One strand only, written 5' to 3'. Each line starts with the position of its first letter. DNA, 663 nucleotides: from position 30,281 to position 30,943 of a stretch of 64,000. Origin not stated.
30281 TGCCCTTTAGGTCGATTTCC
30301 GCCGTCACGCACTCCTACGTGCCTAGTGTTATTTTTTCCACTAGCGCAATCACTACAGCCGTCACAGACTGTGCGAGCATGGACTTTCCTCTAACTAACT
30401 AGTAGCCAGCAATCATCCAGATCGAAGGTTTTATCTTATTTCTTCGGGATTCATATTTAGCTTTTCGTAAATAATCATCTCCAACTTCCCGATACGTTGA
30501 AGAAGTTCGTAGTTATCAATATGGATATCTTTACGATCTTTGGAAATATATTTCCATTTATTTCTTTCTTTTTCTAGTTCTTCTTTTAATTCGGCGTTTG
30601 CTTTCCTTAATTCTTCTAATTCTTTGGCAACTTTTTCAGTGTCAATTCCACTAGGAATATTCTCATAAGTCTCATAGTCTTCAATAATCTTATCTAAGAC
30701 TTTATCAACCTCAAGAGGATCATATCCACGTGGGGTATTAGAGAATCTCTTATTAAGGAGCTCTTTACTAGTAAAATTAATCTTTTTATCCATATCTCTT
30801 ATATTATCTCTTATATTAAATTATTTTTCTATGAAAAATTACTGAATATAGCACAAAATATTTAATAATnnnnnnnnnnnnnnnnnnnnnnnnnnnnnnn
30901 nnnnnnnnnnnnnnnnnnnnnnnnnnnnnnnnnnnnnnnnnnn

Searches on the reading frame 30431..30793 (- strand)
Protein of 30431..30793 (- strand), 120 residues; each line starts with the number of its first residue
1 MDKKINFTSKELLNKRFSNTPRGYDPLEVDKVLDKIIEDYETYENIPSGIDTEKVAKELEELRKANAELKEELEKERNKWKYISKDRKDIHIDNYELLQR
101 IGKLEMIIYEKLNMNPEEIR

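Call 27: search_protein_families(library=pfam, proteins=[window:30431-30793:-], max_evalue=0.00001)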
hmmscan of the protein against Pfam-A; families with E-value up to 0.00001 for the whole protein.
window:30431-30793:- (120 aa): 1 family
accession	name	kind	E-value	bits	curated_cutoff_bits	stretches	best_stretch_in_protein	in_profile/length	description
PF05103.18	DivIVA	-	6e-12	46.1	28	1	8-43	2-37/131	DivIVA protein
